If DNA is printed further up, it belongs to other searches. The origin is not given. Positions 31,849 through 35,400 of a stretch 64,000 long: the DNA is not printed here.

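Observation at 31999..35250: Standalone carboxylic-acid-reductase-like enzyme (acyl-AMP ligase, carrier domain, thioester reductase) with no biosynthetic partners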

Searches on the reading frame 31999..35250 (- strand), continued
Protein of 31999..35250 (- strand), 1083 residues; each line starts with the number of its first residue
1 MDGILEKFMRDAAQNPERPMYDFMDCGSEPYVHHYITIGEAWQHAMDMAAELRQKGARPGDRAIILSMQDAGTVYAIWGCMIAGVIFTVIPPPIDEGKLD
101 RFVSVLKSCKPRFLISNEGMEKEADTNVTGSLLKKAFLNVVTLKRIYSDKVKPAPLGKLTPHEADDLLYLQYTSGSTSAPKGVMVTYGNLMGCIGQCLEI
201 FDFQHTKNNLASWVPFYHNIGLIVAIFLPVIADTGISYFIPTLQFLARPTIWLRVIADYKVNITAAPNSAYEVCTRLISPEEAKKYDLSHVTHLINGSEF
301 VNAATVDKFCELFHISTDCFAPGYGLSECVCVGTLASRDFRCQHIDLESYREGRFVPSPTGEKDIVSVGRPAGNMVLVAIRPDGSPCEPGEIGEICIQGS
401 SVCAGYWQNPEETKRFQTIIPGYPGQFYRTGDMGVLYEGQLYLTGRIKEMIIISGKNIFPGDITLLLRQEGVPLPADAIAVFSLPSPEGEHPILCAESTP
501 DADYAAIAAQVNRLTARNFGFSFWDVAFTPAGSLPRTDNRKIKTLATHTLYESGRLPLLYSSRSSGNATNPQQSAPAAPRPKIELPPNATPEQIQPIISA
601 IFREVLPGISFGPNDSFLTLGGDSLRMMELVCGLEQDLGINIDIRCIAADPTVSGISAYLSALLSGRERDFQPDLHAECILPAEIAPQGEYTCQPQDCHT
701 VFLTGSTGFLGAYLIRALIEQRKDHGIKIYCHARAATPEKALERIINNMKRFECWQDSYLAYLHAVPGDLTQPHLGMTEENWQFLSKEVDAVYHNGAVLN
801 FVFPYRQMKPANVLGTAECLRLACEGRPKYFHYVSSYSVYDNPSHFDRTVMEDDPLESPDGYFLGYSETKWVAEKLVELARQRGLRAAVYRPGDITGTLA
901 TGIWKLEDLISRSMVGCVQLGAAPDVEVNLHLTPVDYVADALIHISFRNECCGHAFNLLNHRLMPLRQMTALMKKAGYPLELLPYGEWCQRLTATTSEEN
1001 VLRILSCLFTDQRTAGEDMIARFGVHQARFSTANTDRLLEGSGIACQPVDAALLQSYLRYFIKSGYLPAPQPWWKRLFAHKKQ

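Call 11: find_related_loci(query=A1, collection=genome_contigs, flank=10000)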
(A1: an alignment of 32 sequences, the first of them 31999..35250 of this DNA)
Query A1 (1083 aa) in genome_contigs; peptide patterns used: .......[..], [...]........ (x = any residue, [..] = any of these).
304 stretches matched a pattern; 290 encode a relative of the query (tblastn E <= 1e-3); the best 80 are kept; 78 distinct loci.
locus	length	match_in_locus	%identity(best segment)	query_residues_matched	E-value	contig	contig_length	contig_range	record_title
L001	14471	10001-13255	85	1-1082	0e+0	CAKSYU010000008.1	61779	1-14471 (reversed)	MAG: uncultured Angelakisella sp. isolate REFINED_METABAT215_TOP10_CONTIGS_1500_ASSEMBLY_K77_MERGED__Hadza_MoBio_hadza-E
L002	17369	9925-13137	71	1-1071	0e+0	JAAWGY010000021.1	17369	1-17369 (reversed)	MAG: Angelakisella sp. isolate ABMPRH_154_5_1 SL341417_scaffold_8681, whole genome shotgun sequence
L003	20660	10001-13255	85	1-1082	0e+0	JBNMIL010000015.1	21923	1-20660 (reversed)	MAG: Angelakisella sp. isolate CM_BacAng2251.97 k141_446940_length_21923_cov_10.0000, whole genome shotgun sequence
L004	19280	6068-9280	62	1-1070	0e+0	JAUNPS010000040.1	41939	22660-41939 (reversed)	MAG: Eubacteriales bacterium isolate S36M_St_38 NODE_479_length_41939_cov_20.427371, whole genome shotgun sequence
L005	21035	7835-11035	66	4-1070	0e+0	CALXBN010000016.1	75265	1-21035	MAG: uncultured Ruthenibacterium sp. isolate E0_FAY__bin201 genome assembly, contig: E0_FAY__k127_424458, whole genome s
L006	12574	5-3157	62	20-1071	0e+0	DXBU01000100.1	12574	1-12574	MAG TPA_asm: Candidatus Blautia faecigallinarum isolate 14324 ChiHcec31__C124959_L12574_SAMN08010211, whole genome shotg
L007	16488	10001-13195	62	1-1070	0e+0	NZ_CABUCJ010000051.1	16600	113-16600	MAG: uncultured Anaerotruncus sp. isolate MGYG-HGUT-03876, whole genome shotgun sequence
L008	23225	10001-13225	61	1-1076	0e+0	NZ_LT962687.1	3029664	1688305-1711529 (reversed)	Anaerotruncus massiliensis (ex Togo et al. 2019) strain AT3, whole genome shotgun sequence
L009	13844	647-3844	61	1-1070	0e+0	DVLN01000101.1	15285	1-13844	MAG TPA_asm: Candidatus Faecivivens stercorigallinarum isolate 4960 ChiHcolR31__C149608_L15285_SRR6323504, whole genome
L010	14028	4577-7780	60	1-1070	0e+0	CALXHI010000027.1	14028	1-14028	MAG: uncultured Clostridia bacterium isolate E04__bin30 genome assembly, contig: E04__k127_5202243, whole genome shotgun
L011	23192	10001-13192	58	1-1071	0e+0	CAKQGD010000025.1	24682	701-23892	MAG: uncultured Oscillospiraceae bacterium isolate REFINED_METABAT215_TOP10_CONTIGS_1500_ASSEMBLY_K77_MERGED__Hadza_MoBi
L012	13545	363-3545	57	1-1070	0e+0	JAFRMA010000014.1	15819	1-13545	MAG: Solobacterium sp. isolate RGIG2592 Goat_Jejunum.Co__c115281, whole genome shotgun sequence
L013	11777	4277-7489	55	1-1071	0e+0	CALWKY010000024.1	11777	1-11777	MAG: uncultured Lachnospiraceae bacterium isolate E40__bin77 genome assembly, contig: E40__k127_3355351, whole genome sh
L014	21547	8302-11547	85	1-1082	0e+0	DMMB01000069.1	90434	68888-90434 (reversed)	MAG TPA_asm: Oscillospiraceae bacterium isolate UBA11522 contig_3974, whole genome shotgun sequence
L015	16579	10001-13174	54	1-1070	0e+0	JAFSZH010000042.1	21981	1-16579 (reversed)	MAG: Oscillospiraceae bacterium isolate RGIG3610 Goat_Rumen.Co__c1339953, whole genome shotgun sequence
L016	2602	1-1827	96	475-1083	0e+0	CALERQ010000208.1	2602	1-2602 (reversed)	MAG TPA_asm: uncultured Clostridia bacterium isolate SRR1747065_bin.8_CONCOCT_v1.1_MAG genome assembly, contig: ERZ80829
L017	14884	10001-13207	53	1-1067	0e+0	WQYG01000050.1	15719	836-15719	MAG: Candidatus Bathycorpusculum sp. isolate Emb289P3bin80 Ga0123356_10003801, whole genome shotgun sequence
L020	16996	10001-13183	52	1-1067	0e+0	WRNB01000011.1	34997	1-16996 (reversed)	MAG: Candidatus Bathycorpusculum grumuli isolate Th196P4_bin19 JGI24702J35022_10000161, whole genome shotgun sequence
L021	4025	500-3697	53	1-1067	0e+0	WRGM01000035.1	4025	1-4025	MAG: Candidatus Bathycorpusculum fermentans isolate Nc150P4_bin1 JGI20171J29575_12602836, whole genome shotgun sequence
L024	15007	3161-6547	45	1-1067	0e+0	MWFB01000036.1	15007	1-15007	MAG: Bacteroidetes bacterium ADurb.Bin013 BWX52_contig000036, whole genome shotgun sequence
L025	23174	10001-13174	46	20-1067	0e+0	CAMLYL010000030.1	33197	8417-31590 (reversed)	MAG: uncultured Lachnospiraceae bacterium isolate ERR4303222_bin.74_MetaWRAP_v1.1_MAG genome assembly, contig: NODE_1169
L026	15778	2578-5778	61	1-1070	0e+0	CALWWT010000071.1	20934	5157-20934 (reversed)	MAG: uncultured Clostridia bacterium isolate E09__bin225 genome assembly, contig: E09__k127_5212423, whole genome shotgu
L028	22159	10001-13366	44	1-1067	0e+0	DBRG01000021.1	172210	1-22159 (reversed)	MAG TPA_asm: Bacteroidales bacterium UBA1374 UBA1374_contig_4126, whole genome shotgun sequence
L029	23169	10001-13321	44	1-1070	0e+0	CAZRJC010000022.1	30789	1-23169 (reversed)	MAG TPA_asm: uncultured Muribaculaceae bacterium isolate SRP192927_co6_448 genome assembly, contig: NODE_2680_length_307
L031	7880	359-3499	44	16-1065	0e+0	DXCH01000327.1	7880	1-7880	MAG TPA_asm: Candidatus Eubacterium avistercoris isolate CHK192-9172 CHK192__C229446_L7880_SAMEA5754836, whole genome sh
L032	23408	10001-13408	43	1-1067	0e+0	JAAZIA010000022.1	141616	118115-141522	MAG: Bacteroidales bacterium isolate AS18jrsBPVS_13 10961_AS18, whole genome shotgun sequence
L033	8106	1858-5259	43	1-1067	0e+0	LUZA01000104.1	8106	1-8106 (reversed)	MAG: Bacteroidales bacterium Bact_09 Bact_09_contig_167103, whole genome shotgun sequence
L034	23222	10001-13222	45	4-1067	0e+0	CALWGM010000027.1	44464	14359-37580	MAG: uncultured Lachnospiraceae bacterium isolate E01__bin135 genome assembly, contig: E01__k127_5272482, whole genome s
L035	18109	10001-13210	45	4-1067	0e+0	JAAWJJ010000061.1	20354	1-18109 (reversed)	MAG: Eubacterium sp. isolate ABMPRH_206_1 SL341415_scaffold_6371, whole genome shotgun sequence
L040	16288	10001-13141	44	12-1065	0e+0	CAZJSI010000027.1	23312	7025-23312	MAG TPA_asm: uncultured Eubacterium sp. isolate SRP222994_co1_370 genome assembly, contig: NODE_4377_length_23312_cov_7.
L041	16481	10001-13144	44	14-1065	0e+0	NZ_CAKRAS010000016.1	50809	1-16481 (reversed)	MAG: uncultured Eubacterium sp. isolate REFINED_METABAT215_TOP10_CONTIGS_1500_ASSEMBLY_K77_MERGED__Hadza_MoBio_hadza-A-D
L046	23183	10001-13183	43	3-1067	0e+0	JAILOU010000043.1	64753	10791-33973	MAG: Eubacterium sp. isolate RUI314 k141_3633924_flag=0_multi=11.9983_len=64753, whole genome shotgun sequence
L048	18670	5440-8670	44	1-1067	0e+0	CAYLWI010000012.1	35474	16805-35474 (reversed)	MAG TPA_asm: uncultured Eubacterium sp. isolate SRP141132_co5_4 genome assembly, contig: NODE_535_length_35474_cov_206.8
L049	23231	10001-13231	44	15-1067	0e+0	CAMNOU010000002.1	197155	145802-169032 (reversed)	MAG: uncultured Lachnospiraceae bacterium isolate SRR873598_bin.33_metaWRAP_v1.3_MAG genome assembly, contig: NODE.41_le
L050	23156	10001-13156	44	12-1067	0e+0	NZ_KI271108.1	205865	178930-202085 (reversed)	Eubacterium ramulus ATCC 29099 Scaffold1513, whole genome shotgun sequence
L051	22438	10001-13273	43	4-1067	0e+0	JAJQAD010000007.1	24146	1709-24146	MAG: Clostridiales bacterium isolate BH.7_4 NODE_151_length_24146_cov_7.289195, whole genome shotgun sequence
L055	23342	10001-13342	42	4-1067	0e+0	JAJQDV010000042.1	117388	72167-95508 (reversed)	MAG: Clostridiales bacterium isolate MI.11_7 NODE_14_length_117388_cov_12.629721, whole genome shotgun sequence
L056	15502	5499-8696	53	1-1072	0e+0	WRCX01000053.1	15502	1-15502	MAG: Candidatus Bathycorpusculum hydrogenotrophicum isolate Lab288P3_bin169 Ga0123353_10006582, whole genome shotgun seq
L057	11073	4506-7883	42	5-1067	0e+0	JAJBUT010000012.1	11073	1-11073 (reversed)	MAG: Lachnospiraceae bacterium isolate U_127035 U_127035=NODE_500_length_11073_cov_9.897441, whole genome shotgun sequen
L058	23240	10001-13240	43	12-1068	0e+0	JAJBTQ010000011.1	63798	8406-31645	MAG: Lachnospiraceae bacterium isolate U_126887 U_126887=NODE_57_length_63798_cov_10.886011, whole genome shotgun sequen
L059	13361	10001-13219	70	1-1079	0e+0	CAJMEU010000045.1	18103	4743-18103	MAG TPA_asm: uncultured Ruminococcaceae bacterium isolate SRR5558303-bin.50 genome assembly, contig: NODE_2401_length_18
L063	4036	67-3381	42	4-1067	0e+0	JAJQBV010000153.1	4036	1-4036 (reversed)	MAG: Clostridiales bacterium isolate C.4_9 NODE_2915_length_4036_cov_5.488068, whole genome shotgun sequence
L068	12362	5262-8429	40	1-1069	0e+0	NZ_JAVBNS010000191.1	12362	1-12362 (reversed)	MAG: Anaerosporobacter sp. isolate EPI_MAG_00087 c_000013674063, whole genome shotgun sequence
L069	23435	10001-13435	40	5-1067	0e+0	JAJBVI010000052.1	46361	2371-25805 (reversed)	MAG: Lachnospiraceae bacterium isolate U_127133 U_127133=NODE_86_length_46361_cov_12.420032, whole genome shotgun sequen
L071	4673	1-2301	51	298-1067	0e+0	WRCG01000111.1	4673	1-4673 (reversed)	MAG: Candidatus Bathycorpusculum terrae isolate Lab288P3_bin115 Ga0123353_10100055, whole genome shotgun sequence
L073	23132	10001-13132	38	4-1067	0e+0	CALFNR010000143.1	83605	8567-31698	MAG TPA_asm: uncultured Lachnoclostridium sp. isolate SRR1747057_bin.44_CONCOCT_v1.1_MAG genome assembly, contig: ERZ808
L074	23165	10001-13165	37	5-1071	0e+0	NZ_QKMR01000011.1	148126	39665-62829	Ruminiclostridium sufflavum DSM 19573 Ga0056032_scaffold00011.11, whole genome shotgun sequence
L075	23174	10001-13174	37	1-1070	0e+0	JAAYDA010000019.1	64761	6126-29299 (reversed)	MAG: Syntrophomonadaceae bacterium isolate AS06rmzACSIP_514 251359_AS06, whole genome shotgun sequence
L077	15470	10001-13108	37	20-1062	0e+0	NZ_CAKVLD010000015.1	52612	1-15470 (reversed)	MAG: uncultured Clostridium sp. isolate REFINED_METABAT215_TOP10_CONTIGS_1500_ASSEMBLY_K77_MERGED__Nepal_MoBio_Fiber-Had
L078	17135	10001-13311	42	4-1067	0e+0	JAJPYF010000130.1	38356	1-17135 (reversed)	MAG: Clostridiales bacterium isolate AH.5_3 NODE_87_length_38356_cov_6.359338, whole genome shotgun sequence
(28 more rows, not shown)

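Call 15: search_protein_families(library=pfam, proteins=[L035:13313-14230:+, L031:4427-5575:+, L041:15219-16178:+, L058:16416-17009:-, L028:8640-10004:+, L011:6094-6660:-, L005:6971-7780:+, L017:13305-13997:-, L026:5870-7099:+, L009:5163-8312:+], max_evalue=0.001)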
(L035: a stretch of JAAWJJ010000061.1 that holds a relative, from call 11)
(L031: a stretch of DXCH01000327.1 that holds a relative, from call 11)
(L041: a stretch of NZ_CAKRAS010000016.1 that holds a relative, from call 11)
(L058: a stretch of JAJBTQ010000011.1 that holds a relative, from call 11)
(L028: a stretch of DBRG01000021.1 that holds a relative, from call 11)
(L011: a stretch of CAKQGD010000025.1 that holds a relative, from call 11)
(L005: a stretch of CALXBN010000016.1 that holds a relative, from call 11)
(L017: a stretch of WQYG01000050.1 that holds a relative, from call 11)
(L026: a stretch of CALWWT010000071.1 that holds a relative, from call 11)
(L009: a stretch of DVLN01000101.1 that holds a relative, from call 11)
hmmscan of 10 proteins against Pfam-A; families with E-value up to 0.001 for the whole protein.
L035:13313-14230:+ (305 aa): 2 families
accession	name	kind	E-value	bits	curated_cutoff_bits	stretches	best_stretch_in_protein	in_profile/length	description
PF09989.15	DUF2229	-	1.9e-39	136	29.4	1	2-205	1-216/218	CoA enzyme activase uncharacterised domain (DUF2229)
PF06050.19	HGD-D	-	0.00032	20.8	28.4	0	239-297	281-342/342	2-hydroxyglutaryl-CoA dehydratase, D-component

L031:4427-5575:+ (382 aa): 2 families
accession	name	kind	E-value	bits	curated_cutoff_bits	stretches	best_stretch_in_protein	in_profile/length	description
PF09989.15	DUF2229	-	3.5e-10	40.3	29.4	1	145-243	121-212/218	CoA enzyme activase uncharacterised domain (DUF2229)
PF06050.19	HGD-D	-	4.7e-06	26.8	28.4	1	309-373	277-342/342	2-hydroxyglutaryl-CoA dehydratase, D-component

L041:15219-16178:+ (319 aa): 2 families
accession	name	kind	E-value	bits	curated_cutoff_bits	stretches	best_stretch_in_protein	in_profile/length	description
PF01869.26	BcrAD_BadFG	-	8e-48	163.7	31.5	1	6-258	1-271/271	BadF/BadG/BcrA/BcrD ATPase family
PF02782.22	FGGY_C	-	3.6e-05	24.1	27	1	181-259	114-195/198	FGGY family of carbohydrate kinases, C-terminal domain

L058:16416-17009:- (197 aa): 1 family
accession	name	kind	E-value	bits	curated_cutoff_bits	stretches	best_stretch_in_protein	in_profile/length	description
PF20069.4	DUF6465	-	6.6e-21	75.2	26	1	63-197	2-130/130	Family of unknown function (DUF6465)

L028:8640-10004:+ (454 aa): 1 family
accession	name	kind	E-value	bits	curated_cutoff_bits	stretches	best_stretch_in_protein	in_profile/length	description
PF00668.25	Condensation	-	7.5e-06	25.3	30.6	0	231-298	227-291/456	Condensation domain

L011:6094-6660:- (188 aa): 2 families
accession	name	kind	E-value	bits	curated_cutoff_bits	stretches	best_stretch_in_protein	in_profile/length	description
PF00440.29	TetR_N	-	5.3e-10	39.4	24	1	24-59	10-45/47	Bacterial regulatory proteins, tetR family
PF17940.6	TetR_C_31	-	0.00012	22.6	27.4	1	87-182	12-105/107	Tetracyclin repressor-like, C-terminal domain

L005:6971-7780:+ (269 aa): 2 families
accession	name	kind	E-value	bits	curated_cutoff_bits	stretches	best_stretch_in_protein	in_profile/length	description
PF13472.12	Lipase_GDSL_2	-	1.3e-12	49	32.9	1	54-231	1-176/178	GDSL-like Lipase/Acylhydrolase family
PF00657.28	Lipase_GDSL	-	5.9e-05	23.8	23.6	1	52-232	1-202/208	GDSL-like Lipase/Acylhydrolase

L017:13305-13997:- (230 aa): 2 families
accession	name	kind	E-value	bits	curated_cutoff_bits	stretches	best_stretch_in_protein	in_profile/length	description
PF22624.1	AASDHPPT_N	-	5.8e-15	55.8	27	1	25-107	9-96/100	4'-phosphopantetheinyl transferase, N-terminal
PF01648.25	ACPS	-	4.7e-12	46.4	25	1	112-183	1-79/111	4'-phosphopantetheinyl transferase superfamily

L026:5870-7099:+ (409 aa): 6 families
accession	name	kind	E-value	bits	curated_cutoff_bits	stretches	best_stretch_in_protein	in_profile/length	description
PF00005.33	ABC_tran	-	4.7e-35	121.6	25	1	200-344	1-137/137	ABC transporter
PF13185.12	GAF_2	-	1.8e-19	70.8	28.6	1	25-165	2-136/136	GAF domain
PF01590.32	GAF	-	4.1e-15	56.9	22.4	1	27-164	2-133/133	GAF domain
PF13492.12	GAF_3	-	1.9e-09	38.4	27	1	26-165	1-128/129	GAF domain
PF02463.25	SMC_N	-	2.7e-06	27.4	40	1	211-388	25-212/220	RecF/RecN/SMC N terminal domain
PF03193.22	RsgA_GTPase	-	0.00048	20.4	30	1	209-240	105-136/174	RsgA GTPase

L009:5163-8312:+ (1049 aa): 7 families
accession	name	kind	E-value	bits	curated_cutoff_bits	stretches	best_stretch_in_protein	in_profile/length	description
PF02687.27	FtsX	-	3e-22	79.3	25.5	2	928-1042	5-119/120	FtsX-like permease C-terminal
PF12704.14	MacB_PCD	-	1.1e-08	36.1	27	1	28-209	14-179/207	MacB-like periplasmic core domain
PF12795.12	MscS_porin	-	2.3e-06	27.8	34.4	1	403-508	93-201/238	Mechanosensitive ion channel porin domain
PF07926.17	TPR_MLP1_2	-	3.2e-06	27.6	36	1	265-372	13-120/129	TPR/MLP1/MLP2-like protein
PF24627.1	PUMA_CC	-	3.1e-05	24.3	30.1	0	301-367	7-73/74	PUMA coiled-coil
PF02601.20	Exonuc_VII_L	-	0.00011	22.2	35.9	0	397-518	156-282/315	Exonuclease VII, large subunit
PF08614.16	ATG16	-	0.00013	22.6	33.7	0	400-506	72-178/200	Autophagy protein 16 (ATG16)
